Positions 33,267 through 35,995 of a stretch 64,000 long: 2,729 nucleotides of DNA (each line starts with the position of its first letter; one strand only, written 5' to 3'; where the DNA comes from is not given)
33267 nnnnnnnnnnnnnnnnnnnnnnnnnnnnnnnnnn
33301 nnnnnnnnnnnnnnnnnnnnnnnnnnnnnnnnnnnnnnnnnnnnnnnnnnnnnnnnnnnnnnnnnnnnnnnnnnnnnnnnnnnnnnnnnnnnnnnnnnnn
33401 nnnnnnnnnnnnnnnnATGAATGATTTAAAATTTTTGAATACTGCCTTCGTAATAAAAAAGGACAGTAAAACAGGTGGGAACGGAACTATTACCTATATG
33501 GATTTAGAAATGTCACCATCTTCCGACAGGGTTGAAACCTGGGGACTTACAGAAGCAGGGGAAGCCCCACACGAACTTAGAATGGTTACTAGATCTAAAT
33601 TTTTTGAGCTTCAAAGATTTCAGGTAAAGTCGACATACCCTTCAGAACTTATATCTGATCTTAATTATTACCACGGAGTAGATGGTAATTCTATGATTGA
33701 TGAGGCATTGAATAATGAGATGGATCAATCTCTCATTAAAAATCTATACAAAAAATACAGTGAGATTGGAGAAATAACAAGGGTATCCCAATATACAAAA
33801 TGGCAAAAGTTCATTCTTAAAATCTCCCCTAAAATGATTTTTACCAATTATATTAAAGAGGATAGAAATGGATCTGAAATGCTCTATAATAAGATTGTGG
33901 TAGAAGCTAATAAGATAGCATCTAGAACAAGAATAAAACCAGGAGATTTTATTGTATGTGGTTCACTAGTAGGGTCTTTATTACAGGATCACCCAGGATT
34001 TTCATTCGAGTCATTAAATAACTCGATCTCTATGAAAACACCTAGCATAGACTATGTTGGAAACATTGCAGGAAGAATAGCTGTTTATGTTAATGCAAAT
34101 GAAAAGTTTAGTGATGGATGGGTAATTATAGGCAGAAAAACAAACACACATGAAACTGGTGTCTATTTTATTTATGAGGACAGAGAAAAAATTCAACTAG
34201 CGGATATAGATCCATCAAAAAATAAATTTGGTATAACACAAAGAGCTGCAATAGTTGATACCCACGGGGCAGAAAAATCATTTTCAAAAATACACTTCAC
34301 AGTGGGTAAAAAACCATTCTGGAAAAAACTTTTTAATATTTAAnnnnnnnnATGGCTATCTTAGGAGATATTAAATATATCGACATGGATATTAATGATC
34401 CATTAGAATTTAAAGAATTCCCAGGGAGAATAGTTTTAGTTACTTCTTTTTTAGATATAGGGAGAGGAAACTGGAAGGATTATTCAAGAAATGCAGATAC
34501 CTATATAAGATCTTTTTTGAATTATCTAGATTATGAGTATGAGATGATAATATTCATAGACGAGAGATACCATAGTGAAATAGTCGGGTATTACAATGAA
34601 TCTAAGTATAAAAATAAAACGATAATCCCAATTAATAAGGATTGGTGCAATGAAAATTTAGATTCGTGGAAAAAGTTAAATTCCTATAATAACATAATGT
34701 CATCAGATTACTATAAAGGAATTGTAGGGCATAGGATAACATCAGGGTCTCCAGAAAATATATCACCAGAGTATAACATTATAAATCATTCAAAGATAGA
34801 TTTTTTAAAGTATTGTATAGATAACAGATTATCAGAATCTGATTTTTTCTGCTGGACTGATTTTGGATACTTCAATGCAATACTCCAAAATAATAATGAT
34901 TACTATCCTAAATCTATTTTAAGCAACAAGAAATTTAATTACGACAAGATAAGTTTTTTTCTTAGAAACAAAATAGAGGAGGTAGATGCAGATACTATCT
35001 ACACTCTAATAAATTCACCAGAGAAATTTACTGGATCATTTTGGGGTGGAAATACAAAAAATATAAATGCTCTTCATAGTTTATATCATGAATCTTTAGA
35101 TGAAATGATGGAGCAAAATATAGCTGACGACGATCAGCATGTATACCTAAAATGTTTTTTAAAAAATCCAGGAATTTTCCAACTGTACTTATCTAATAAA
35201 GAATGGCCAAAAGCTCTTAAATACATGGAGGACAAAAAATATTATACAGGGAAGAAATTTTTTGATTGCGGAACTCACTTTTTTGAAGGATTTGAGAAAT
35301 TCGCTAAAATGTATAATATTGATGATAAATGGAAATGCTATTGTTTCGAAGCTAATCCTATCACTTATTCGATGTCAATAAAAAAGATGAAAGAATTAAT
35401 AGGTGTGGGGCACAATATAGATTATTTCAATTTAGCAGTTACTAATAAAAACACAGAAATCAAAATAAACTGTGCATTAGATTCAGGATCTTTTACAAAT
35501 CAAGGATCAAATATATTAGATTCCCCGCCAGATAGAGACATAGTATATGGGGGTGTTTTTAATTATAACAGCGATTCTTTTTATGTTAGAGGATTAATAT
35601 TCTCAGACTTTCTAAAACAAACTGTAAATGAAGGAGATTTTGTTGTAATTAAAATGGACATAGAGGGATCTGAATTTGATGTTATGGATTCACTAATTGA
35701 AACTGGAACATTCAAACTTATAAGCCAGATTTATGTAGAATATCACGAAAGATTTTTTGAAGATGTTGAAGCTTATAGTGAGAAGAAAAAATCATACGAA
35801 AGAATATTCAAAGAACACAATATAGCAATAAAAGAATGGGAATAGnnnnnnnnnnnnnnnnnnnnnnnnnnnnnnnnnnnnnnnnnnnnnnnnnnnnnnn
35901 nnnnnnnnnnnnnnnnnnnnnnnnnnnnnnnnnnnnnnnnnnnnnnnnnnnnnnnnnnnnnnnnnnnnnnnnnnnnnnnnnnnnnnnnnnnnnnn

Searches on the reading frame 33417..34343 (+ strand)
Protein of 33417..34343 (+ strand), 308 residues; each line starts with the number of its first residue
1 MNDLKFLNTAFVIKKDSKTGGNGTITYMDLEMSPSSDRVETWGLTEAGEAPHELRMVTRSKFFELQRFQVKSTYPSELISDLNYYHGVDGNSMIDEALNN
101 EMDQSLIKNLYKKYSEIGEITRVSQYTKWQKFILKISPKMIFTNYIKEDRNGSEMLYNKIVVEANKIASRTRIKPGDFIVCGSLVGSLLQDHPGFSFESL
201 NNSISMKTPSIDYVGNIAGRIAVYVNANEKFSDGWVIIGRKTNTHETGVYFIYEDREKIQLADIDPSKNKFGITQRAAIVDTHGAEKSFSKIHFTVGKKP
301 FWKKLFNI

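Call 8: search_protein_families(library=phrogs, proteins=[window:33417-34343:+], max_evalue=0.00001)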
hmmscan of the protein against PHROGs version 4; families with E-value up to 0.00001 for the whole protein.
window:33417-34343:+ (308 aa): 2 families
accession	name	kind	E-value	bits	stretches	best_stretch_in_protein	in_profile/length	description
phrog_138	-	head and packaging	9.6e-15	55.5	1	69-251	200-375/444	major head protein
phrog_28442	-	unknown function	1.1e-12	48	1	156-280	456-579/604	-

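Call 18: search_protein_families(library=pfam, proteins=[window:33417-34340:+], max_evalue=0.001)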
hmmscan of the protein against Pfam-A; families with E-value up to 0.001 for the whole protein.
window:33417-34340:+ (308 aa): 1 family
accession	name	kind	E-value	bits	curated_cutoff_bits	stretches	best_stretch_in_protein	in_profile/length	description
PF07068.17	Gp23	-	5.2e-18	66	24.4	1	69-280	149-349/376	Major capsid protein Gp23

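Call 79: search_dna_similar(query=window:33417-34340:+, collection=phages, mode=protein, max_evalue=0.00001, max_rows=15)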
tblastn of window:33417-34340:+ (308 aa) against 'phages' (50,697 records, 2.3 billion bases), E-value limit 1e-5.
Records with a match: 38; places in all: 38; records where one place covers at least 80% of the query: 3.
Best place of each record, by identity: <60% 38.
By first word of the organism name: Prevotella 15; Sinorhizobium 7; uncultured 5; Pelagibacter 3; Tenacibaculum 3; Synechococcus 2; Sphingomonas 2; Cyanophage 1.
By host as written in the record: Prevotella sp. 15; Sinorhizobium meliloti 7; - 5; Synechococcus sp. WH8109 3; Candidatus Pelagibacter ubique HTCC1062 3; Tenacibaculum maritimum 3; Sphingomonas paucimobilis, Felix d'Herelle Reference Center for Phages host ... 2.
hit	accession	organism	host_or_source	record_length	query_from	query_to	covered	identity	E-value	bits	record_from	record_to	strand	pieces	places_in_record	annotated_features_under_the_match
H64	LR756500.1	uncultured phage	metagenomic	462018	36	298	85%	28.1%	9e-13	75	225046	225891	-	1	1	record has no annotation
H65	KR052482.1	Sinorhizobium phage phiN3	Sinorhizobium meliloti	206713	7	280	89%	24.1%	5e-6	54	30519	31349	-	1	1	precursor of major head subunit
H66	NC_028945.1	Sinorhizobium phage phiN3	Sinorhizobium meliloti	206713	7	280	89%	24.1%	5e-6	54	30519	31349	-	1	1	major head protein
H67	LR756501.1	uncultured phage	metagenomic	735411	60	295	77%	25.1%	3e-8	61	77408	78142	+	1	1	record has no annotation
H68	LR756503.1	uncultured phage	metagenomic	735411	60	295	77%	25.1%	3e-8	61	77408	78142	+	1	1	record has no annotation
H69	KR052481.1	Sinorhizobium phage phiM19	Sinorhizobium meliloti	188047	47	280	76%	24.8%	5e-6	54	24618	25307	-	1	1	precursor of major head subunit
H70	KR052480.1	Sinorhizobium phage phiM7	Sinorhizobium meliloti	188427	47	280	76%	24.8%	5e-6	54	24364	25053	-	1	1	precursor of major head subunit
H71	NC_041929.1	Sinorhizobium phage phiM7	Sinorhizobium meliloti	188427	47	280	76%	24.8%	5e-6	54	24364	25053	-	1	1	major head protein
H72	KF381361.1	Sinorhizobium phage phiM12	Sinorhizobium meliloti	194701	47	280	76%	24.8%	5e-6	54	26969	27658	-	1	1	precursor of major head subunit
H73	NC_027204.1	Sinorhizobium phage phiM12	Sinorhizobium meliloti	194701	47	280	76%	24.8%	5e-6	54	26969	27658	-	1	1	major head protein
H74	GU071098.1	Synechococcus phage S-SSM7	Synechococcus sp. WH8109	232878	70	290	72%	24.6%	3e-6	54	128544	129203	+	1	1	gp23: precursor of major head subunit | hypothetical protein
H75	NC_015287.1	Synechococcus phage S-SSM7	Synechococcus sp. WH8109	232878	70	290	72%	24.6%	3e-6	54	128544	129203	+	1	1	gp23: major head protein | hypothetical protein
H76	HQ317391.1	Cyanophage S-SSM6a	Synechococcus sp. WH8109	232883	70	290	72%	24.6%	3e-6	54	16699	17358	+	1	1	hypothetical protein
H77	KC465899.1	Pelagibacter phage HTVC008M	Candidatus Pelagibacter ubique HTCC1062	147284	69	288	71%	23.8%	3e-6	55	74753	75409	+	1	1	major capsid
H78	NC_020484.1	Pelagibacter phage HTVC008M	Candidatus Pelagibacter ubique HTCC1062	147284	69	288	71%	23.8%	3e-6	55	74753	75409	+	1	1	major head protein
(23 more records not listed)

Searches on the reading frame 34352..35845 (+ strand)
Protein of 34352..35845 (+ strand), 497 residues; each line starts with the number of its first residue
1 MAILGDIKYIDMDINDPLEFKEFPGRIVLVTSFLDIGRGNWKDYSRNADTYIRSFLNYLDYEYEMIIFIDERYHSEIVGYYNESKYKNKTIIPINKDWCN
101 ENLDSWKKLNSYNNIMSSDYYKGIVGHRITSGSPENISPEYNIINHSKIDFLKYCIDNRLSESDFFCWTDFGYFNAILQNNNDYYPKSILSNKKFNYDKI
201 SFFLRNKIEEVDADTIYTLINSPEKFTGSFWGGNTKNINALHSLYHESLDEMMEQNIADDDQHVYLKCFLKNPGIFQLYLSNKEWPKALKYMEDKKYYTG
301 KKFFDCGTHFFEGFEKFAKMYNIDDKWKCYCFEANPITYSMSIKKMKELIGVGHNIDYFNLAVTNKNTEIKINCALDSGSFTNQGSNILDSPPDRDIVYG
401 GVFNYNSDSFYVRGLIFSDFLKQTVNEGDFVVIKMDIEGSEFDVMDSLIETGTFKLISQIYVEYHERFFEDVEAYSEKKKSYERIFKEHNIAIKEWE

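Call 8: search_protein_families(library=phrogs, proteins=[window:34352-35845:+], max_evalue=0.00001)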
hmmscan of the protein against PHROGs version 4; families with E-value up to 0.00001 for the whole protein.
window:34352-35845:+ (497 aa): 0 families

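Call 18: search_protein_families(library=pfam, proteins=[window:34352-35842:+], max_evalue=0.001)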
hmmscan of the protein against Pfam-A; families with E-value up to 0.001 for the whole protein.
window:34352-35842:+ (497 aa): 2 families
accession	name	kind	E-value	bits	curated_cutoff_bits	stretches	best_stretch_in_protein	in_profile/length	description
PF09612.15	HtrL_YibB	-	7.4e-32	111.4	24.1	1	27-286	3-259/267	Bacterial protein of unknown function (HtrL_YibB)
PF05050.19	Methyltransf_21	-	1.2e-11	45.5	22.7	1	305-476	1-166/173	Methyltransferase FkbM domain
